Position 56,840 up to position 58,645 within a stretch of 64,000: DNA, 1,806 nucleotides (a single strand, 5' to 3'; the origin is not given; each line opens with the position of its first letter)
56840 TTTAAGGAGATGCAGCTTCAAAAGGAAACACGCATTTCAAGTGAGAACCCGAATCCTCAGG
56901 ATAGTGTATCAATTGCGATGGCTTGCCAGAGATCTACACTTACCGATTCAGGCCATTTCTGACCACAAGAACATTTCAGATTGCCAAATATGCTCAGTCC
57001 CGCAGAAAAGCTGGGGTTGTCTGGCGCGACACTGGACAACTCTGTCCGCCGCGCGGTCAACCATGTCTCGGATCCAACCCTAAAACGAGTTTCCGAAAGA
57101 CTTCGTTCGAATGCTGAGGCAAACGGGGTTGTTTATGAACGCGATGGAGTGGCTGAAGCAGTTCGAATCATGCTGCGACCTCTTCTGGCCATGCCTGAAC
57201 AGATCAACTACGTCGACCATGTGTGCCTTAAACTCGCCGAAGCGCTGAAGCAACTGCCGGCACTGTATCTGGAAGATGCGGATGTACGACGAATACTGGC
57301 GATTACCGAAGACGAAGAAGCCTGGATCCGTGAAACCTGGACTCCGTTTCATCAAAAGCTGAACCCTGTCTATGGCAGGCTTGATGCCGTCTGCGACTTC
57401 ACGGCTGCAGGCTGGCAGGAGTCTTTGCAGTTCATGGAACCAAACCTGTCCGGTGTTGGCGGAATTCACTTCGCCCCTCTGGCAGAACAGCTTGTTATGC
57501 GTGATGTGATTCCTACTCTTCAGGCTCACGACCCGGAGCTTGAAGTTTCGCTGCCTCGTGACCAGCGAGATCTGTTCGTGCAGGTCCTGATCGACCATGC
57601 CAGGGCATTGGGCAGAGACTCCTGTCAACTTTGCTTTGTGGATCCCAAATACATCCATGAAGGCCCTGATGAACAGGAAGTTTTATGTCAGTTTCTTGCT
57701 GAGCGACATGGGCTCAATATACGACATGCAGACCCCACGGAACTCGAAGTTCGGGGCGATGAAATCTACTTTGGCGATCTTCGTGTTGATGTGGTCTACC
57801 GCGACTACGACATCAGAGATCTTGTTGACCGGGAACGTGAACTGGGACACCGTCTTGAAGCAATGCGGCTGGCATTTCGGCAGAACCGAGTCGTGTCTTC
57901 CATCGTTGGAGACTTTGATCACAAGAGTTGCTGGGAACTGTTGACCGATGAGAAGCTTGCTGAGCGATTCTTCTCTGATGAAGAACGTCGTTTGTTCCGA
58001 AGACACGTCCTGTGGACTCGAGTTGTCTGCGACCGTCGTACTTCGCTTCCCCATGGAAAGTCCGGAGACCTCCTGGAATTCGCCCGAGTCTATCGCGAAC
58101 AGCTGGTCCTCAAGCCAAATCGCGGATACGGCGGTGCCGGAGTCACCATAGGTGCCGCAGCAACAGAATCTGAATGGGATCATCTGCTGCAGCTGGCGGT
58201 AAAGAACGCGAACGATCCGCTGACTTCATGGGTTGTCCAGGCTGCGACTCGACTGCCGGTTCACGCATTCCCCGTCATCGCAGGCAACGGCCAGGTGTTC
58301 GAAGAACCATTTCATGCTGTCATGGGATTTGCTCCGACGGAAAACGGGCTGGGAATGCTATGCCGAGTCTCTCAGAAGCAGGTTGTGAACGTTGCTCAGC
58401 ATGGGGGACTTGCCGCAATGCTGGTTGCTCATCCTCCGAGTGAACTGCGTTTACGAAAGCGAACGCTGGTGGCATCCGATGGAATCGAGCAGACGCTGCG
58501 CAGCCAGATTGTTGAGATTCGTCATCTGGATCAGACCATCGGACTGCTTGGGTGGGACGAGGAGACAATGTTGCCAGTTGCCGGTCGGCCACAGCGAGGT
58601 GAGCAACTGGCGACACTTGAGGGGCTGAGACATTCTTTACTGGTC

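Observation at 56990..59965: Single-polypeptide fusion of a circularly-permuted ATP-grasp ligase-like domain with an M32 carboxypeptidase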

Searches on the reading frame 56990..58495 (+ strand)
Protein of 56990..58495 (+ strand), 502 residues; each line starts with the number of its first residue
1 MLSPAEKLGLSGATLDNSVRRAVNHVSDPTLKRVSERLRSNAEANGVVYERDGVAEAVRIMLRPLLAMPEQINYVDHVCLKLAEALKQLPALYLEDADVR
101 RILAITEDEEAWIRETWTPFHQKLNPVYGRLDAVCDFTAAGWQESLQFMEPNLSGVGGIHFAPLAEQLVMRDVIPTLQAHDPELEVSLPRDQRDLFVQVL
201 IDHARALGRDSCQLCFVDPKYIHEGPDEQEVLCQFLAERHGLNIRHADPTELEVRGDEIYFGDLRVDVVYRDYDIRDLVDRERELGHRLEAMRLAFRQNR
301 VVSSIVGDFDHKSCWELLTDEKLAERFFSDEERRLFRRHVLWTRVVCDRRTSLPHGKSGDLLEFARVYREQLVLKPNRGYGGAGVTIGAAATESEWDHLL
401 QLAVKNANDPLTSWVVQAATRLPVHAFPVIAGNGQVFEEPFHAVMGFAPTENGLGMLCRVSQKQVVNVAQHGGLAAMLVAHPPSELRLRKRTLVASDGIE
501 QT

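Call 5: search_solved_structures(query=window:56990-58495:+, max_evalue=10, show_alignments=3)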
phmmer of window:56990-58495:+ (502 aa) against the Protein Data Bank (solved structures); distinct sequences matched with E-value up to 10: 3.
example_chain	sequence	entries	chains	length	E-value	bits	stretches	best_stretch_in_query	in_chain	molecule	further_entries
3n6x_A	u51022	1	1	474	0.071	14.9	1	360-474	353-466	Putative glutathionylspermidine synthase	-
2do9_A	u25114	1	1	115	0.88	11.3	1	17-81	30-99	NACHT-, LRR- and PYD-containing protein 10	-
9tps_G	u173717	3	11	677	1.3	10.7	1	122-235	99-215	Biotin carboxylase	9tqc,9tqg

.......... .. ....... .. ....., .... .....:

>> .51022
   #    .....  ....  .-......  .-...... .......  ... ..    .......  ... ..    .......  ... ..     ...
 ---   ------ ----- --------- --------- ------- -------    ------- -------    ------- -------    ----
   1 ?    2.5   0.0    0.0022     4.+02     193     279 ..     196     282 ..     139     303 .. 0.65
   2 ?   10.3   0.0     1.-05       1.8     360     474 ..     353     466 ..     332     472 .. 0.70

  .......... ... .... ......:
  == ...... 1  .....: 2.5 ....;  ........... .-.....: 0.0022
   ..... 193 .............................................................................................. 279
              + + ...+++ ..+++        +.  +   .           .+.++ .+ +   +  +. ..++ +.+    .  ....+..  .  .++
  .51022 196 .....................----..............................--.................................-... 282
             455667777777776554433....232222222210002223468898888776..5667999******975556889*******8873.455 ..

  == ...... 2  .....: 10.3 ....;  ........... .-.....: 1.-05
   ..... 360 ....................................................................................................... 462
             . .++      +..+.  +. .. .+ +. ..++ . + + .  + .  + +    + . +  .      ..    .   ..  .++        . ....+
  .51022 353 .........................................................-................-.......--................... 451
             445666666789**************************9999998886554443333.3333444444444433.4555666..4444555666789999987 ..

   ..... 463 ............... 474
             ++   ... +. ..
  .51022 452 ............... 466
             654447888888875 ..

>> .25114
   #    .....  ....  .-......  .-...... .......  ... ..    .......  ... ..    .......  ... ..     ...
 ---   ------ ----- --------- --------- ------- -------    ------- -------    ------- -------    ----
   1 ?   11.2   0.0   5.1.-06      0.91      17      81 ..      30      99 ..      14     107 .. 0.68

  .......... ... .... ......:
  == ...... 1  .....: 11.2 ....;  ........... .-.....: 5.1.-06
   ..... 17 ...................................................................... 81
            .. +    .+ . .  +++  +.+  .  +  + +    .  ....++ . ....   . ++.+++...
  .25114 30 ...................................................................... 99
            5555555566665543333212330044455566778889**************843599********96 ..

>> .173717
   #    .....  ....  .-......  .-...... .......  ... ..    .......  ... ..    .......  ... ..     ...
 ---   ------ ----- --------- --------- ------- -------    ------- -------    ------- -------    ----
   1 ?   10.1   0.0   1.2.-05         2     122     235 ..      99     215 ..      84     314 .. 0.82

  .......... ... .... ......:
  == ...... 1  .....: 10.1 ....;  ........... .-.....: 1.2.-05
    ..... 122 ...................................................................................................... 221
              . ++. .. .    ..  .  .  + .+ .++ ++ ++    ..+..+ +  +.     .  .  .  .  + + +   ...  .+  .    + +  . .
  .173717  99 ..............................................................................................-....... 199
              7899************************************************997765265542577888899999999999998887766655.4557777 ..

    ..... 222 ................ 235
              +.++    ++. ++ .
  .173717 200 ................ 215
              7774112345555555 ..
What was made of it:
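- Tried and rejected: Single-sequence phmmer against PDB with the N-terminal half gave only E = 0.07 to 3n6x (call 5).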

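Call 6: find_homologous_proteins(query=window:56990-58495:+)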
Query window:56990-58495:+ (502 aa): 1612 proteins with E <= 0.001 among 8000 candidates; the best 120 are listed.
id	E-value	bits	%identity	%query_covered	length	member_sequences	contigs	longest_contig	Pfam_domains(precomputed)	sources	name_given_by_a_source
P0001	1.0e-288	976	85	100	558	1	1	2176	-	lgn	-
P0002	1.3e-263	893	76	100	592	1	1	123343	PF02074.22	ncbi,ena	-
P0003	1.9e-241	820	70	100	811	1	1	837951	PF02074.22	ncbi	ncbi:MAG: hypothetical protein R3C49_02230 [Planctomycetaceae bacterium]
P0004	1.0e-238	811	71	97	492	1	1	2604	-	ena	-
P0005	6.8e-233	792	68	100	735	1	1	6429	PF02074.22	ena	-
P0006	2.4e-231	787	67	100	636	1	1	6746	PF02074.22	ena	-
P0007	7.7e-230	782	67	100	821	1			PF02074.22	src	-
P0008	2.8e-229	780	67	99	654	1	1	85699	PF02074.22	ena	-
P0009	9.8e-228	775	66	100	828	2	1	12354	PF02074.22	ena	-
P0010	5.1e-226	769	65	100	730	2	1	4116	PF02074.22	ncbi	ncbi:MAG TPA: hypothetical protein VF340_09080, partial [Methyloceanibacter sp.]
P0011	3.0e-224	763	67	98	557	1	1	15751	PF02074.22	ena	-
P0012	5.4e-216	736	61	100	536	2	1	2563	PF14403.12,PF04174.19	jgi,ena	jgi:uncharacterized circularly permuted ATP-grasp superfamily protein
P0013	3.7e-209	714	62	98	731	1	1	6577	PF02074.22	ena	-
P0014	8.7e-209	712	64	97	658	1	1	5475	-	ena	-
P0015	8.5e-205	699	61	100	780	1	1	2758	PF02074.22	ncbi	ncbi:MAG TPA: hypothetical protein VIK52_14630, partial [Opitutaceae bacterium]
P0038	8.1e-170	584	53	97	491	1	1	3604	PF14403.12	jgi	jgi:hypothetical protein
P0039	2.0e-168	579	52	97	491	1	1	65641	PF14403.12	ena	-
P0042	9.4e-167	574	52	97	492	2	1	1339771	PF14403.12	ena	-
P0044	2.5e-166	572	51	97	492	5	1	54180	PF14403.12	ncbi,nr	ncbi:MAG TPA: hypothetical protein VHY91_23605 [Pirellulales bacterium]|nr:hypothetical protein [Pir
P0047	3.0e-164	565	51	97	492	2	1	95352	PF14403.12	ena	-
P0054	3.7e-162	558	49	97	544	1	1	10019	PF14403.12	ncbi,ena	-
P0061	3.5e-161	555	49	97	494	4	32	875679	-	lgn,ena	-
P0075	2.1e-159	549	50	97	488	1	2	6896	PF14403.12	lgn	-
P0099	6.5e-158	544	48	97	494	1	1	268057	-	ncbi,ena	-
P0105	1.4e-157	543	50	96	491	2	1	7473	PF14403.12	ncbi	-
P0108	1.6e-157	543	49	97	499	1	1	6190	-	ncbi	ncbi:MAG: hypothetical protein ABI847_00950 [Anaerolineales bacterium]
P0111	2.5e-157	543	47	97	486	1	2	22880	PF14403.12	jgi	-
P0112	2.7e-157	542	50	97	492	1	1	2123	PF14403.12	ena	-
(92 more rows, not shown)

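Call 14: search_protein_representatives(protein=window:56990-58495:+)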
Query: 502 residues. Proteins with E-value up to 0.001 (for the whole library): 1712; up to 1e-10: 774; up to 1e-30: 206. The best 150 are listed.
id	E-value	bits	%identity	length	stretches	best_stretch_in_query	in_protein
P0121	1.5e-207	706.5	61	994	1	1-492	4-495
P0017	4.4e-201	685.2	60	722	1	1-500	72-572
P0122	1.0e-174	598.2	60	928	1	68-495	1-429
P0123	5.9e-166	569.3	53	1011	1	1-488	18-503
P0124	3.2e-138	477.8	48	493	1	3-481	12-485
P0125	5.0e-128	444.2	47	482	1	1-485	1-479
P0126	3.7e-118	411.7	64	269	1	48-314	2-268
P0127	5.3e-117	407.9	89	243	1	175-376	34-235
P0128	7.9e-114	397.4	44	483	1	11-480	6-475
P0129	1.6e-110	386.5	52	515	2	1-323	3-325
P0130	7.1e-104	364.6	45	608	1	39-498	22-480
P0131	2.8e-102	359.3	51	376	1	150-484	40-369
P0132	1.3e-101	357.1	41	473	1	30-484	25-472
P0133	7.3e-94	331.5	53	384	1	128-401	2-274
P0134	1.0e-93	331.1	39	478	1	13-479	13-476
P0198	5.8e-62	226.3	43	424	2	2-161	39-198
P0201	1.1e-59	218.7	44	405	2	183-398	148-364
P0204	4.6e-58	213.5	34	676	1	30-477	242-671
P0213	3.2e-54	200.8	34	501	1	31-478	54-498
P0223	7.9e-52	192.9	31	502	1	34-478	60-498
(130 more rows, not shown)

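Call 17: search_solved_structures(query=A1, max_evalue=1, show_alignments=2)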
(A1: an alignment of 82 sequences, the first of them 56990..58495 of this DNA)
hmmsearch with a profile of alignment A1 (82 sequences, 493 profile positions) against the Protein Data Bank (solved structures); distinct sequences matched with E-value up to 1: 1.
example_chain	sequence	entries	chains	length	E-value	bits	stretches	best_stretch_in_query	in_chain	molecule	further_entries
3n6x_A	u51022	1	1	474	0.098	14.9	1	360-422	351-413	Putative glutathionylspermidine synthase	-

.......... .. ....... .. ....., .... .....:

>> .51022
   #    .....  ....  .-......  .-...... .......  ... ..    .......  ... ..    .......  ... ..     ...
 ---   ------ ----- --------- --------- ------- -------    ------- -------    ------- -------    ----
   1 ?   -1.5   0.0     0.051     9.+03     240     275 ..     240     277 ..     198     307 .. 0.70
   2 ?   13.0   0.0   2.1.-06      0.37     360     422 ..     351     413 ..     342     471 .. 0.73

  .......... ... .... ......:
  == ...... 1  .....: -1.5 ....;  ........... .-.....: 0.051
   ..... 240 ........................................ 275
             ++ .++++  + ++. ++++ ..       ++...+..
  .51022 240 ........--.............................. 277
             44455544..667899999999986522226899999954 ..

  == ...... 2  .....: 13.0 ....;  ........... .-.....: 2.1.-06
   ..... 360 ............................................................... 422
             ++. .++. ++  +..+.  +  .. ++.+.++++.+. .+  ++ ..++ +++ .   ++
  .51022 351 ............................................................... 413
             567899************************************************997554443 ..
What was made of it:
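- Tried and rejected: The closer-homologue profile A1 was also insignificant at E = 0.098 (call 17).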

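Call 18: search_protein_families(library=pfam, alignment_id=A1, max_evalue=0.01)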
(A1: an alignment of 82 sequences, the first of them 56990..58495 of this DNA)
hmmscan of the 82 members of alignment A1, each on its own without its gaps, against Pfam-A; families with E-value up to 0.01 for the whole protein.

A. member 1, window:56990-58495:+ (502 aa): 1 family
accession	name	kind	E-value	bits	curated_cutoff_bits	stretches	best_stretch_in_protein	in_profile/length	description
PF04174.18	CP_ATPgrasp_1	-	0.0037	16.8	23.1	0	370-416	289-331/332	A circularly permuted ATPgrasp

B. families by the number of members that match (of 82 scanned): 4 families
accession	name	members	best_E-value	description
PF14403.11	CP_ATPgrasp_2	61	2.5e-08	Circularly permuted ATP-grasp type 2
PF04174.18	CP_ATPgrasp_1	10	3.3e-06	A circularly permuted ATPgrasp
PF14397.11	ATPgrasp_ST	1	0.0018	Sugar-transfer associated ATP-grasp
PF09178.16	MGTA_C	1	0.009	4-alpha-glucanotransferase, C-terminal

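Call 21: find_encoding_contigs(protein=P0042, flank=8000, max_places=3)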
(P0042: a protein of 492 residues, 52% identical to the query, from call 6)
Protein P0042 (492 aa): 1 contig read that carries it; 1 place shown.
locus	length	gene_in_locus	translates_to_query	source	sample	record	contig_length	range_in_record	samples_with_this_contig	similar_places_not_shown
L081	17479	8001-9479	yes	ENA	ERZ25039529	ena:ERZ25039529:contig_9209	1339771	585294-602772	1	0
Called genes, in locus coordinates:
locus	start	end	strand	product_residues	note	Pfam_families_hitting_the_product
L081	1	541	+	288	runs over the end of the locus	PF00578:AhpC-TSA, PF08534:Redoxin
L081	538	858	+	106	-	-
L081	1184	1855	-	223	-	PF06971:Put_DNA-bind_N, PF02629:CoA_binding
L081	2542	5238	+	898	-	-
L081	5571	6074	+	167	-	-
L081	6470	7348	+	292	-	PF02621:VitK2_biosynth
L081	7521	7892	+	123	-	-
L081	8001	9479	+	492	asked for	PF14403:CP_ATPgrasp_2 (weak)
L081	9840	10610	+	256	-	PF00849:PseudoU_synth_2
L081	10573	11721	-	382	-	-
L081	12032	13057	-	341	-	PF00535:Glycos_transf_2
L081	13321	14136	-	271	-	-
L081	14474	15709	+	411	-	-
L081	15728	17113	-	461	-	-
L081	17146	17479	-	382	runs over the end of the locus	-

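Call 22: find_encoding_contigs(protein=P0108, flank=8000, max_places=3)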
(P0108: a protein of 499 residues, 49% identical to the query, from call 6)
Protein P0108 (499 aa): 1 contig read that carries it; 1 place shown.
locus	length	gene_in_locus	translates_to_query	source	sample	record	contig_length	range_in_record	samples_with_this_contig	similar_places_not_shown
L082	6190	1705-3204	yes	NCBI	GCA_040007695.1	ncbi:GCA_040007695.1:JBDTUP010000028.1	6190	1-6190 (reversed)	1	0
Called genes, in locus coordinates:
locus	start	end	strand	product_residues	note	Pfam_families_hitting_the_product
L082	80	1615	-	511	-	PF00221:Lyase_aromatic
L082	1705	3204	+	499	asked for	-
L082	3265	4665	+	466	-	PF01523:PmbA_TldD_1st (weak), PF19289:PmbA_TldD_3rd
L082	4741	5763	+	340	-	PF05343:Peptidase_M42, PF01546:Peptidase_M20 (weak)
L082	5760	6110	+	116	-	PF01740:STAS, PF13466:STAS_2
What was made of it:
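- L082 has PmbA/TldD and M42 genes downstream (call 22).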

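Call 23: predict_structure(alignment_id=A1)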
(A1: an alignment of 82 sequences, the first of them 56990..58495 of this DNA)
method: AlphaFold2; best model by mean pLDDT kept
length: 502 residues; sequences in the alignment: 82
mean_pLDDT: 91.9   pTM: 0.91
mean pLDDT of the five models: 91.9, 91.6, 91.5, 91.3, 90.9
residues with pLDDT >= 90: 413; 70-90: 58; 50-70: 21; < 50: 10
segments of 3 or more residues with pLDDT < 50: 498-502
pLDDT, mean of each block of 10 residues (from residue 1): 56 90 97 97 93 91 96 97 96 96 94 93 90 95 95 90 97 98 95 96 95 90 82 93 93 97 96 92 95 96 90 96 97 97 97 95 98 94 92 98 96 96 96 94 97 97 76 94 71 49 36
secondary structure, 60 per line:
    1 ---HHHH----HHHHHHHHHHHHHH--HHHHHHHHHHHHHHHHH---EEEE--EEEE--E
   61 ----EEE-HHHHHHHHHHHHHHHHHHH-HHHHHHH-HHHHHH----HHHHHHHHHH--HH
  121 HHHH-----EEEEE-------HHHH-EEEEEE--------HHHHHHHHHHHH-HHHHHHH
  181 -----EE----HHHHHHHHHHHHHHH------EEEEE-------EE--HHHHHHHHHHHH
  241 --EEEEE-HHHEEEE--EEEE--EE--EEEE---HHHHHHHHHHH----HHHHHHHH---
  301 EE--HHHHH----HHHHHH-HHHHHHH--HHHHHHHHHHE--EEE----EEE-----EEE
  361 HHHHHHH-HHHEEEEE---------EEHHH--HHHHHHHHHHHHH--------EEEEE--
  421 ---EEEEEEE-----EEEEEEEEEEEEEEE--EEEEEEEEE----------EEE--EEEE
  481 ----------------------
elements in order: H4-7 H12-25 H28-44 E48-51 E54-57 E65-67 H69-87 H89-95 H97-102 H107-116 H119-124 E130-134 H142-145 E147-152 H161-172 H174-180 H192-206 E213-217 H229-240 E243-247 E252-255 E258-261 E268-271 H275-285 H290-297 H305-309 H314-319 H321-327 H330-339 E343-345 E350-352 E358-360 H361-367 E372-376 H393-405 E414-418 E424-430 E436-450 E453-461 E472-474 E477-480
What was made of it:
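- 56990..58429 (+): Residues 1-480: circularly permuted ATP-grasp ligase domain with a eukaryotic glutathione-synthetase / GspS-like fold. AF2 model with pLDDT 91.9 and pTM 0.91 (call 23).
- The N-terminal half folds confidently (pLDDT 91.9, call 23).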

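Call 25: fold_search(model_id=the predicted structure, library=pdb)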
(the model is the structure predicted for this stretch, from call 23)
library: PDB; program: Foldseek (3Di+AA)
matches with E <= 10: 438; with E <= 0.001: 43
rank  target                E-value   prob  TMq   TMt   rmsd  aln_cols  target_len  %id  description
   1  1m0w_A                1.7e-17  1.00  0.66  0.68   5.7       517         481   14  Yeast Glutathione Synthase Bound to gamma-glutamyl-cysteine, AMP-PNP and 2 Magnesium Ions (released 2002-12-11)
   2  1m0w_B                3.5e-16  1.00  0.64  0.66   6.1       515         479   14  Yeast Glutathione Synthase Bound to gamma-glutamyl-cysteine, AMP-PNP and 2 Magnesium Ions (released 2002-12-11)
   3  8fbz_A                3.5e-16  1.00  0.60  0.65   6.1       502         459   14  Crystal Structure of apo human Glutathione Synthetase Y270E (released 2024-05-08)
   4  5oeu_A                3.5e-16  1.00  0.60  0.65   8.8       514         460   14  The structure of a glutathione synthetase like-effector (GSS22) from Globodera pallida in ADP-bound closed conformatio (released 2018-04-25)
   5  3kal_B                3.9e-16  1.00  0.62  0.66   5.9       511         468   12  Structure of homoglutathione synthetase from Glycine max in closed conformation with homoglutathione, ADP, a sulfate i (released 2009-12-22)
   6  8fbz_B                4.8e-16  1.00  0.63  0.68   5.8       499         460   13  Crystal Structure of apo human Glutathione Synthetase Y270E (released 2024-05-08)
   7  5oes_E                3.6e-15  1.00  0.65  0.71   5.2       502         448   15  The structure of a glutathione synthetase (StGSS1) from Solanum tuberosum in ADP and y-EC bound closed conformation. (released 2018-04-25)
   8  3kal_A                4.0e-15  1.00  0.63  0.67   5.5       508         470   13  Structure of homoglutathione synthetase from Glycine max in closed conformation with homoglutathione, ADP, a sulfate i (released 2009-12-22)
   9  3kaj_B                4.0e-15  1.00  0.59  0.66   8.5       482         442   13  Apoenzyme structure of homoglutathione synthetase from Glycine max in open conformation (released 2009-12-22)
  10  5oev_A                6.6e-15  1.00  0.56  0.61   9.6       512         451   14  The structure of a glutathione synthetase like-effector (GSS22) from Globodera pallida in apoform. (released 2018-04-25)
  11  1m0t_A                7.4e-15  1.00  0.56  0.61   9.7       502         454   13  Yeast Glutathione Synthase (released 2002-12-11)
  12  9cjn                  8.2e-15  1.00  0.60  0.61   5.6       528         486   13  Ligase Cp1B (released 2025-05-21)
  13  1m0t_B                9.2e-15  1.00  0.57  0.62   9.1       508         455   12  Yeast Glutathione Synthase (released 2002-12-11)
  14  5oes_B                9.7e-15  1.00  0.64  0.71   5.3       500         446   15  The structure of a glutathione synthetase (StGSS1) from Solanum tuberosum in ADP and y-EC bound closed conformation. (released 2018-04-25)
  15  5oes_F                1.0e-14  1.00  0.63  0.70   5.4       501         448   15  The structure of a glutathione synthetase (StGSS1) from Solanum tuberosum in ADP and y-EC bound closed conformation. (released 2018-04-25)
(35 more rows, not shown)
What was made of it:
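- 56990..58429 (+): Foldseek hit to 1m0w at E = 1.7e-17, TM 0.66 (call 25).
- On Circularly permuted ATP-grasp superfamily (eukaryotic GS / GspS / CP_ATPgrasp_1 and _2): Foldseek E down to 1.7e-17 (call 25).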
